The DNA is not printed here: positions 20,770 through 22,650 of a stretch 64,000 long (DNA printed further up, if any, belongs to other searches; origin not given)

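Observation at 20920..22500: Single-polypeptide DNA methyltransferase fused to an Mrr-type nuclease domain, with no separate restriction gene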

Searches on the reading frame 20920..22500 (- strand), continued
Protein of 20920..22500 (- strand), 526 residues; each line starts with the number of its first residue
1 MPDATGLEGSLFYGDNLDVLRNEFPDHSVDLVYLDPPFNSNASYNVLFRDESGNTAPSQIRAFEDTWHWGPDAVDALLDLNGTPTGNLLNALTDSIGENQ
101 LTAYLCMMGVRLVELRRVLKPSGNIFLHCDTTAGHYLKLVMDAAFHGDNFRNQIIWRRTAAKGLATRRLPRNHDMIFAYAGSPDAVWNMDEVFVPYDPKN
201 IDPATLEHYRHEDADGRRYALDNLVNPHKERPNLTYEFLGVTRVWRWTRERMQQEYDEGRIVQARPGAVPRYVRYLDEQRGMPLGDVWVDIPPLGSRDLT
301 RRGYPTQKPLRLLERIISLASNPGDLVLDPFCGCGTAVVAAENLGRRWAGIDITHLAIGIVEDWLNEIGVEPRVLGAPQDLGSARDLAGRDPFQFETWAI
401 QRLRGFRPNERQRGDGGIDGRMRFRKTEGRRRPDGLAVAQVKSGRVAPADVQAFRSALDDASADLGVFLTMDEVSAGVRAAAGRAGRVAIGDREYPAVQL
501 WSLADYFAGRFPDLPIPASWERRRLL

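Call 23: find_related_loci(query=A1, collection=genome_contigs, flank=8000)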
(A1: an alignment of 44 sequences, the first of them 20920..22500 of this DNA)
Query A1 (526 aa) in genome_contigs; peptide patterns used: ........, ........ (x = any residue, [..] = any of these).
599 stretches matched a pattern (row limit reached: there are more); 592 encode a relative of the query (tblastn E <= 1e-3); the best 80 are kept; 80 distinct loci.
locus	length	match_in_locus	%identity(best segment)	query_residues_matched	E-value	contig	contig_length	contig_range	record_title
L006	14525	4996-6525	52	11-516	2e-170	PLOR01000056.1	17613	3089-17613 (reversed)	MAG: Bryobacterales bacterium isolate bog_406 73.20120700_S3X.5_contig_3738, whole genome shotgun sequence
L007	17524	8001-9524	52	11-509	1e-167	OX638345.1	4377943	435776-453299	MAG: uncultured Dehalococcoidia bacterium isolate 64bd3295-a2ac-4bb0-a587-f708157bf7f0 genome assembly, chromosome: 1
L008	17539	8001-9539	50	8-515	1e-165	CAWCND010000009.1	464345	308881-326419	MAG: Candidatus Aminicenantes bacterium isolate MFD03726.bin.3.73 genome assembly, contig: contig_11836, whole genome sh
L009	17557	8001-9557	52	9-518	5e-165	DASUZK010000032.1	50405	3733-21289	MAG TPA_asm: Solirubrobacterales bacterium isolate SMAG_U1920 k141_32353, whole genome shotgun sequence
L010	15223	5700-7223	49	11-515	3e-159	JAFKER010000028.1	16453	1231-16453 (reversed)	MAG: Afipia sp. isolate SCN18_30_10_14_R1_B_60_16 SCN18_30_10_14_R1_B_scaffold_1994, whole genome shotgun sequence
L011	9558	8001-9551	48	11-519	6e-157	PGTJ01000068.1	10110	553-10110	MAG: Phototrophicales bacterium isolate CP2_20G k99_145462, whole genome shotgun sequence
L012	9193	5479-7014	51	4-516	1e-155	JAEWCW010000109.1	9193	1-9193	MAG: Proteobacteria bacterium isolate OH_PBB_68 k127_1322528, whole genome shotgun sequence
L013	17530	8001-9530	50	7-515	6e-155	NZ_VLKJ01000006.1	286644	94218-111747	Novosphingobium taihuense strain CGMCC 1.3432 IQ25DRAFT_scaffold00006.6, whole genome shotgun sequence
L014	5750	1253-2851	47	11-515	8e-154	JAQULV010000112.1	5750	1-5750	MAG: Smithellaceae bacterium isolate STD1_139 NODE_51121_length_5750_cov_2.288458_Sandtown_D1, whole genome shotgun sequ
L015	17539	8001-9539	49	7-515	5e-151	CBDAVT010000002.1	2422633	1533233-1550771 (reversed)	MAG: Dehalococcoidia bacterium isolate d99c038b-be98-4ce4-a01a-7fb719fe35ca genome assembly, contig: contig_2, whole gen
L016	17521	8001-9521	49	11-515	4e-149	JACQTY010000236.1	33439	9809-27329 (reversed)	MAG: Chloroflexi bacterium isolate NC_groundwater_1423_Ag_S-0.65um_59_50 S_p65_S5_coassembly_k141_4846997, whole genome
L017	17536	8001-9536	46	5-521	1e-147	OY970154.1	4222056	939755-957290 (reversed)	MAG: uncultured Alphaproteobacteria bacterium isolate MFD03399.bin.c.3 genome assembly, chromosome: 1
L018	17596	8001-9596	47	2-521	2e-146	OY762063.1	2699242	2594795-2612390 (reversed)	MAG: Dehalococcoidia bacterium isolate 5405c63e-44e1-4988-9b68-fe709a885d54 genome assembly, chromosome: 1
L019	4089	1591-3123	47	7-509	8e-150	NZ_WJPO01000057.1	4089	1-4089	Rhodovulum strictum strain DSM 11289 NODE_57_length_4089_cov_62.8848, whole genome shotgun sequence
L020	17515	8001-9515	48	11-516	1e-145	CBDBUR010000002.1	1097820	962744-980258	MAG: Alphaproteobacteria bacterium isolate be7f0d22-ac6b-498f-ae15-bf69fb30ab6a genome assembly, contig: contig_2, whole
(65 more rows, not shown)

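Call 24: list_cluster_members(proteins=[P0008, P0011, P0044, P0053, P0098, P0019, P0097, P0032, P0028])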
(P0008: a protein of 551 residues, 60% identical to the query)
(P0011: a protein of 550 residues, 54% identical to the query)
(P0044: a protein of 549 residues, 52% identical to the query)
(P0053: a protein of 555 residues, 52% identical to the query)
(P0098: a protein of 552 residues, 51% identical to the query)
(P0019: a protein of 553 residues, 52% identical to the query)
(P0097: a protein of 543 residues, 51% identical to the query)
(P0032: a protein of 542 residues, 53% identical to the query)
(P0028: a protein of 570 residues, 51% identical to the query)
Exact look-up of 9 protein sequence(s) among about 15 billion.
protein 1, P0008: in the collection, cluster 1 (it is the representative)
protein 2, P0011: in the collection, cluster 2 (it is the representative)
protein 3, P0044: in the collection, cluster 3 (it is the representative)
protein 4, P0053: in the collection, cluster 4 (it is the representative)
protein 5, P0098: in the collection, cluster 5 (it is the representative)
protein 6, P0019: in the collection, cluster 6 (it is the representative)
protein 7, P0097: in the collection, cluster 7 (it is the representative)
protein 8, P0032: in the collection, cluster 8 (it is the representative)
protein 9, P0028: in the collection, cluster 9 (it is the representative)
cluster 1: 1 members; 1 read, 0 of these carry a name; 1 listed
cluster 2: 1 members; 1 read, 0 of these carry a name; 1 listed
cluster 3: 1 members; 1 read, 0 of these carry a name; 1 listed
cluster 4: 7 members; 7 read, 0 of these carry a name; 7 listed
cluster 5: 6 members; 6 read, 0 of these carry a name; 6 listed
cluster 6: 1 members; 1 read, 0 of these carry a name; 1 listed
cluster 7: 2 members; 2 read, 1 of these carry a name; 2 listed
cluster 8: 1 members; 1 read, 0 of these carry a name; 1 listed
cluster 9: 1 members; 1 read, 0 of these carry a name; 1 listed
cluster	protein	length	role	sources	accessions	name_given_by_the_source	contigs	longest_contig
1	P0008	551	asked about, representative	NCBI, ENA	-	-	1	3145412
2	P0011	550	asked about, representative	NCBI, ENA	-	-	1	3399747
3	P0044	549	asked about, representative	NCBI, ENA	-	-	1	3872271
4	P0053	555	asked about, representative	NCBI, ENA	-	-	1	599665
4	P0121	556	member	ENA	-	-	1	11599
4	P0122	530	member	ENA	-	-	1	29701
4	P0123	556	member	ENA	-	-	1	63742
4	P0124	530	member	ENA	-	-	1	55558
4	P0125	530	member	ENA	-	-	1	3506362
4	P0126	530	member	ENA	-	-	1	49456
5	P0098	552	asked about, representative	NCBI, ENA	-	-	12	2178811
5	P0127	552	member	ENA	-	-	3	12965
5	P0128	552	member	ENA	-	-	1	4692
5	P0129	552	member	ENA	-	-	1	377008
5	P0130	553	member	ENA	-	-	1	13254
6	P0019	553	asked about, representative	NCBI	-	-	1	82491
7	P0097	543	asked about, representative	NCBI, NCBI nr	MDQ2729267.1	MAG: restriction endonuclease subunit M [Actinomycetota bacterium] | restriction endonuclease subunit M [Actinomycetota bacterium]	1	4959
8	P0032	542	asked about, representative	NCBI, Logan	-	-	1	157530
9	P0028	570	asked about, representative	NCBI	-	-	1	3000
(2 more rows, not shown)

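Call 29: predict_structure(alignment_id=A1)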
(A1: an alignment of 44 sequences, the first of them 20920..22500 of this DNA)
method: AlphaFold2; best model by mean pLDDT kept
length: 526 residues; sequences in the alignment: 44
mean_pLDDT: 81.5   pTM: 0.76
mean pLDDT of the five models: 81.5, 78.5, 75.3, 74.7, 73.6
residues with pLDDT >= 90: 208; 70-90: 209; 50-70: 71; < 50: 38
segments of 3 or more residues with pLDDT < 50: 39-65, 162-169
pLDDT, mean of each block of 10 residues (from residue 1): 76 90 95 75 39 42 58 92 96 89 89 96 91 84 92 75 46 82 86 80 86 89 73 62 68 82 78 86 69 61 72 90 93 81 95 85 87 92 91 88 84 68 82 86 90 91 94 89 92 93 91 86 64
secondary structure, 60 per line:
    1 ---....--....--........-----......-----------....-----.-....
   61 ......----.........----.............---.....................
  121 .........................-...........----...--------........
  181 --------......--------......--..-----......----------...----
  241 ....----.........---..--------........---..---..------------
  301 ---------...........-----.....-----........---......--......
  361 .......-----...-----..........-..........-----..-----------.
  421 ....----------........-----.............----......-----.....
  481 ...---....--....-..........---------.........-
elements in order: H4-7 E10-13 H16-23 E29-34 H57-66 H71-79 H84-96 H100-118 E119-130 H131-145 E150-157 E173-180 H189-192 H203-208 E218-223 E234-236 E241-244 H249-257 E271-275 H310-320 E326-330 H336-343 E347-352 H355-367 E373-375 H381-390 H392-401 E420-424 E435-442 H448-460 E465-470 H476-483 E487-490 E493-496 E498-502 H503-507 H518-525

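Call 33: fold_search(model_id=the predicted structure, library=pdb)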
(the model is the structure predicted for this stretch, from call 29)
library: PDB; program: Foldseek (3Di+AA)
matches with E <= 10: 1307; with E <= 0.001: 47
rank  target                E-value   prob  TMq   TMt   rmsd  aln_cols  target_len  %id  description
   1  4zcf_A                6.0e-19  1.00  0.45  0.40  16.8       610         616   15  Structural basis of asymmetric DNA methylation and ATP-triggered long-range diffusion by EcoP15I (released 2015-07-29)
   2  4zcf_B                1.0e-18  1.00  0.39  0.34  15.2       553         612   16  Structural basis of asymmetric DNA methylation and ATP-triggered long-range diffusion by EcoP15I (released 2015-07-29)
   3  6k0w_A                7.6e-16  1.00  0.35  0.35  20.9       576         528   17  DNA methyltransferase in complex with sinefungin (released 2019-12-11)
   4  8urk_A                2.3e-14  1.00  0.38  0.77   6.1       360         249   22  Crystal structure of DNA N6-Adenine Methyltransferase M.BceJIV from Burkholderia cenocepacia in complex with duplex DN (released 2024-09-11)
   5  9c3s_A                7.4e-14  1.00  0.36  0.72   7.0       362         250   21  Crystal structure of DNA N6-Adenine Methyltransferase M.BceJIV from Burkholderia cenocepacia in complex with duplex DN (released 2024-09-11)
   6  8urk_D                9.4e-14  1.00  0.38  0.80   6.2       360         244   21  Crystal structure of DNA N6-Adenine Methyltransferase M.BceJIV from Burkholderia cenocepacia in complex with duplex DN (released 2024-09-11)
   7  9c3u_A                1.3e-13  1.00  0.37  0.75   7.3       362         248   21  Crystal structure of DNA N6-Adenine Methyltransferase M.BceJIV from Burkholderia cenocepacia in complex with duplex DN (released 2024-09-11)
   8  1nw8                  1.7e-13  1.00  0.39  0.71   7.5       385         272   18  Structure of L72P mutant beta class N6-adenine DNA methyltransferase RsrI (released 2003-07-29)
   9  9c3s_D                4.2e-13  1.00  0.35  0.74   7.1       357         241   21  Crystal structure of DNA N6-Adenine Methyltransferase M.BceJIV from Burkholderia cenocepacia in complex with duplex DN (released 2024-09-11)
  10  6k0w_B                4.2e-13  1.00  0.34  0.36  20.9       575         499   13  DNA methyltransferase in complex with sinefungin (released 2019-12-11)
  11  1nw6                  5.7e-13  1.00  0.38  0.70   7.1       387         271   18  Structure of the beta class N6-adenine DNA methyltransferase RsrI bound to sinefungin (released 2003-07-29)
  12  1g60_A                5.7e-13  1.00  0.34  0.72   7.2       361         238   18  Crystal Structure of Methyltransferase MboIIa (Moraxella bovis) (released 2002-05-01)
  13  9c3s_C                7.1e-13  1.00  0.35  0.71   7.2       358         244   21  Crystal structure of DNA N6-Adenine Methyltransferase M.BceJIV from Burkholderia cenocepacia in complex with duplex DN (released 2024-09-11)
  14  9c3u_C                1.0e-12  1.00  0.34  0.72   7.2       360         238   21  Crystal structure of DNA N6-Adenine Methyltransferase M.BceJIV from Burkholderia cenocepacia in complex with duplex DN (released 2024-09-11)
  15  1eg2                  1.1e-12  1.00  0.38  0.69   6.3       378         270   18  CRYSTAL STRUCTURE OF RHODOBACTER SPHEROIDES (N6 ADENOSINE) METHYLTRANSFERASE (M.RSRI) (released 2000-10-18)
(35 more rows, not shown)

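Call 47: search_dna_similar(query=window:20920-22500:-, collection=plasmids, mode=protein, max_rows=25)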
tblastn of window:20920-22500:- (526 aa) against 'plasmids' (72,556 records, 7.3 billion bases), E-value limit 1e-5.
Records with a match: 731; places in all: 753; records where one place covers at least 80% of the query: 8.
Best place of each record, by identity: <60% 731.
By first word of the organism name: Burkholderia 127; Escherichia 67; Salmonella 42; Acinetobacter 39; Pantoea 28; Enterococcus 25; Klebsiella 23; Serratia 21; Aeromonas 20; Bacillus 19; and 129 more.
By predicted mobility (MOB-suite, as given by PLSDB): non-mobilizable 291; conjugative 251; mobilizable 189.
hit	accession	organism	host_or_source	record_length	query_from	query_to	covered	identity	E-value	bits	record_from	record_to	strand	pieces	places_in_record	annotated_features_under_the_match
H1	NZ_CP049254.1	Microbacterium amylolyticum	cell culture,soil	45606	11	515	96%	46.8%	1e-138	449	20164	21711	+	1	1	DNA methyltransferase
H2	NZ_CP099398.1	Rhizobium sp. Pop5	Phaseolus vulgaris,Cell culture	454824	11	516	96%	42.0%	6e-101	340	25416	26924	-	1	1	DNA methyltransferase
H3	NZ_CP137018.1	Sinorhizobium fredii GR64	Phaseolus vulgaris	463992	21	515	91%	43.5%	1e-92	367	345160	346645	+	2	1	site-specific DNA-methyltransferase | DNA methyltransferase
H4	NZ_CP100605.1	Bradyrhizobium sp. Ash2021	-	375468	11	524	98%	39.9%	6e-92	314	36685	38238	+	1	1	DNA methyltransferase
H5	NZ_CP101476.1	Cellulosimicrobium cellulans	water,poultry farm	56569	4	515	97%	40.0%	1e-102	345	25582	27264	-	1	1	DNA methyltransferase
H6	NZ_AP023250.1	Mesorhizobium sp. 131-2-5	Lotus japonicus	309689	7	515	97%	38.5%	2e-100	339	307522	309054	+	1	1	site-specific DNA-methyltransferase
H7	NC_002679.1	Mesorhizobium japonicum MAFF 303099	-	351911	7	515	97%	38.5%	2e-100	339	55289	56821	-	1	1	site-specific DNA-methyltransferase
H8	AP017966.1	Candidatus Megaera polyxenophila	-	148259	11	473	88%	32.6%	2e-69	249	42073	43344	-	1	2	adenine specific DNA methylase Mod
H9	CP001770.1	Spirosoma linguale DSM 74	-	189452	3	371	70%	35.4%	5e-54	204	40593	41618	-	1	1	DNA methylase N-4/N-6 domain protein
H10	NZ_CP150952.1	Yoonia sp. BS5-3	cell culture,Marine algae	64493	3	422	80%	28.9%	8e-28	125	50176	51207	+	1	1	site-specific DNA-methyltransferase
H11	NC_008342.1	Nitrosomonas eutropha C91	-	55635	3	422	80%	28.8%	4e-29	129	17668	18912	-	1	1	site-specific DNA-methyltransferase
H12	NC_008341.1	Nitrosomonas eutropha C91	-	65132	3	422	80%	28.8%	4e-29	129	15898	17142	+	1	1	site-specific DNA-methyltransferase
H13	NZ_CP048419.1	Sphingomonas insulae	Cell,soil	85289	30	360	63%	36.3%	4e-56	210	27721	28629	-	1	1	site-specific DNA-methyltransferase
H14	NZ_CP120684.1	Tunicatimonas pelagia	animal_env,cell culture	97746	11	373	69%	32.7%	9e-50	191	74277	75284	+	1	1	site-specific DNA-methyltransferase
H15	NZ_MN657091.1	Psychrobacter sp.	-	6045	9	416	78%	28.7%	4e-38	157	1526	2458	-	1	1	DNA methyltransferase | ApaLI family restriction endonuclease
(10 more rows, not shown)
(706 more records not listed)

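Call 48: get_annotated_region(hit=H7, flank=6000)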
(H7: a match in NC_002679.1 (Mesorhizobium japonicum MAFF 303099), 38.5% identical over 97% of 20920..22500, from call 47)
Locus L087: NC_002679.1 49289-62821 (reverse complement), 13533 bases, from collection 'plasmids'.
description: Mesorhizobium japonicum MAFF 303099 plasmid pMLa, complete sequence
organism: Mesorhizobium japonicum MAFF 303099 (NCBI taxid 266835)
taxonomy: Bacteria; Pseudomonadota; Alphaproteobacteria; Hyphomicrobiales; Phyllobacteriaceae; Mesorhizobium; Mesorhizobium japonicum; Mesorhizobium japonicum MAFF 303099
host: -; source: -; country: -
typing (MOB-suite, as given by PLSDB): conjugative; relaxase MOBP,MOBP; mating-pair formation MPF_T
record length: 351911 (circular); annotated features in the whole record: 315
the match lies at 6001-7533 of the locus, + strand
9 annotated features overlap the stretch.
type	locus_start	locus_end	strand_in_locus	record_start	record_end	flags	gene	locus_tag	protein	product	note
CDS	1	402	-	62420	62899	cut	-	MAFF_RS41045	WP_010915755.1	hypothetical protein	-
CDS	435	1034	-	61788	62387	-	-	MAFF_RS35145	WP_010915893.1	hypothetical protein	-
CDS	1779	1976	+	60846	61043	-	-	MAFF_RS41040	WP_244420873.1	hypothetical protein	-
CDS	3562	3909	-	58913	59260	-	-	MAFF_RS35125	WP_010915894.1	hypothetical protein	-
CDS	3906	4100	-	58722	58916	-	-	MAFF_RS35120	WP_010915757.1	hypothetical protein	-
CDS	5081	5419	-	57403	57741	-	-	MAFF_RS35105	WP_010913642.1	hypothetical protein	-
CDS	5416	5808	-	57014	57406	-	-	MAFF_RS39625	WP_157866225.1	hypothetical protein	-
CDS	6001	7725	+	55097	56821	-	-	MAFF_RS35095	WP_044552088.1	site-specific DNA-methyltransferase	GO:0006306 - DNA methylation [Evidence IEA]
CDS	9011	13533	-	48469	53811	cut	-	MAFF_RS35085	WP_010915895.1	type I polyketide synthase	-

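Call 49: get_annotated_region(hit=H1, flank=6000)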
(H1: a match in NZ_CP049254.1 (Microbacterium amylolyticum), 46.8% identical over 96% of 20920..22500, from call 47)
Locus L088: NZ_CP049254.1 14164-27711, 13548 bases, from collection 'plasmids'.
description: Microbacterium amylolyticum strain DSM 24221 plasmid unnamed1, complete sequence
organism: Microbacterium amylolyticum (NCBI taxid 936337)
taxonomy: Bacteria; Actinomycetota; Actinomycetes; Micrococcales; Microbacteriaceae; Microbacterium; Microbacterium amylolyticum
host: -; source: cell culture,soil; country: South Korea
typing (MOB-suite, as given by PLSDB): non-mobilizable
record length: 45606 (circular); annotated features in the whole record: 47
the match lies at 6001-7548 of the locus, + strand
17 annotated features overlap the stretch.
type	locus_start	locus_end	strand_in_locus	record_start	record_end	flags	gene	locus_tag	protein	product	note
CDS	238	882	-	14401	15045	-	-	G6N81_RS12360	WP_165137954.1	DUF6349 family protein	-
CDS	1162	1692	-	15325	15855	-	-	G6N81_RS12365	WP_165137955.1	hypothetical protein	-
CDS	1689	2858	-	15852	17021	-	-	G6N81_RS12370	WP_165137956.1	hypothetical protein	-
CDS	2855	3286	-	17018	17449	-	-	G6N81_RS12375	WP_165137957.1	hypothetical protein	-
CDS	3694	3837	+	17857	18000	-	-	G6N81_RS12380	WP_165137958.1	hypothetical protein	-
CDS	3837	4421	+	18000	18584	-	-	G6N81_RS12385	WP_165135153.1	recombinase family protein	GO:0006310 - DNA recombination [Evidence IEA]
CDS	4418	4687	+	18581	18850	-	-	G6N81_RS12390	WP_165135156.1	hypothetical protein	-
CDS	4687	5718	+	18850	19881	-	-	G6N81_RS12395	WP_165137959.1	zeta toxin family protein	-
CDS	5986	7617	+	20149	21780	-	-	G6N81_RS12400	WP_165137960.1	DNA methyltransferase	GO:0006306 - DNA methylation [Evidence IEA]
CDS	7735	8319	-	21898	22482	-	-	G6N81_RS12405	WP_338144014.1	Fic family protein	-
CDS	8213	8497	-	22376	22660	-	-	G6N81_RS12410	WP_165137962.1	hypothetical protein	-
CDS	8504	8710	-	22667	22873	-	-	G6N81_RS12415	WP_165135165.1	antitoxin VbhA family protein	-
CDS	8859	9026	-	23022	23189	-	-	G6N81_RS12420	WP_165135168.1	hypothetical protein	-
CDS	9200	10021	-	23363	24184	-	-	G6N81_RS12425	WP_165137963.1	ParA family protein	-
CDS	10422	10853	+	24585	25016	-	umuD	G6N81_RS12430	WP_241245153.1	translesion error-prone DNA polymerase V autoproteolytic subunit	-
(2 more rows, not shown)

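Call 76: search_dna_similar(query=window:20920-22500:-, collection=phages, mode=protein, max_rows=12)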
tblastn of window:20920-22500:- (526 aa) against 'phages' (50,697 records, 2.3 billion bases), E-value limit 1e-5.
Records with a match: 368; places in all: 373; records where one place covers at least 80% of the query: 28.
Best place of each record, by identity: <60% 368.
By first word of the organism name: Campylobacter 48; Staphylococcus 41; Mycobacterium 28; Streptomyces 22; Gordonia 17; Flavobacterium 16; Stx2c-converting 15; Escherichia 14; Synechococcus 14; Bacteriophage 12; and 47 more.
By host as written in the record: - 71; Mycobacterium smegmatis mc2 155 18; Streptomyces lividans JI 1326 15; Campylobacter jejuni NCTC12662 14; Campylobacter jejuni 13; Gordonia terrae 3612 13; Staphylococcus aureus 12; Synechococcus sp. 11; and 112 more.
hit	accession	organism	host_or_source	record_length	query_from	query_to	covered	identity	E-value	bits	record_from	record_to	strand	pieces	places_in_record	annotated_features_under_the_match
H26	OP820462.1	Streptomyces phage TagePhighter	Streptomyces lividans JI 1326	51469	11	515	96%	50.9%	5e-160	509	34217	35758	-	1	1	50: DNA methyltransferase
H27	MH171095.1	Streptomyces phage Maneekul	Streptomyces xanthochromogenes NRRL ...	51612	11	515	96%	50.5%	2e-158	505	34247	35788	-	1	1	48: DNA methylase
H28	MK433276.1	Streptomyces phage Asten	Streptomyces griseus ATCC 10137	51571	11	515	96%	50.5%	3e-158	504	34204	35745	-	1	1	48: DNA methylase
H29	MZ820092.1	Streptomyces phage SarahRose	Streptomyces lividans JI 1326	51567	11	515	96%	50.3%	2e-157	502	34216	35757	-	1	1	48: DNA methylase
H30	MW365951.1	Streptomyces phage Hippo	Streptomyces lividans JI 1326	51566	11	515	96%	49.4%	1e-151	485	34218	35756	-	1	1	48: methyltransferase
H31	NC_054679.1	Streptomyces phage Werner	Streptomyces lividans JI 1326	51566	11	515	96%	49.4%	1e-151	485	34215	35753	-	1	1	48: DNA methyltransferase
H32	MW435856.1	Streptomyces phage Werner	Streptomyces lividans JI 1326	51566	11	515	96%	49.4%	1e-151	485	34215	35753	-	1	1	48: methyltransferase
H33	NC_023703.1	Mycobacterium phage Dori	Mycobacterium smegmatis mc2 155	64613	11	515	96%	47.6%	4e-145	466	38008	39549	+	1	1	42: DNA methyltransferase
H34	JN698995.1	Mycobacterium phage Dori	Mycobacterium smegmatis mc2 155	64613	11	515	96%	47.6%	4e-145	466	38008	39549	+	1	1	42: DNA methylase N-4/N-6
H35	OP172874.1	Mycobacterium phage Mask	Mycobacterium smegmatis mc#155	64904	11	515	96%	47.4%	8e-145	466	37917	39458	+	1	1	42: DNA methyltransferase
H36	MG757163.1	Streptomyces phage OzzyJ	Streptomyces lividans JI1326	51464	11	515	96%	45.3%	1e-125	410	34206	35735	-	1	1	DNA methylase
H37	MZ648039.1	Streptomyces phage RedBear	Streptomyces lividans JI 1326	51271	11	515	96%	45.1%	4e-125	409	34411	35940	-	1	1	49: methyltransferase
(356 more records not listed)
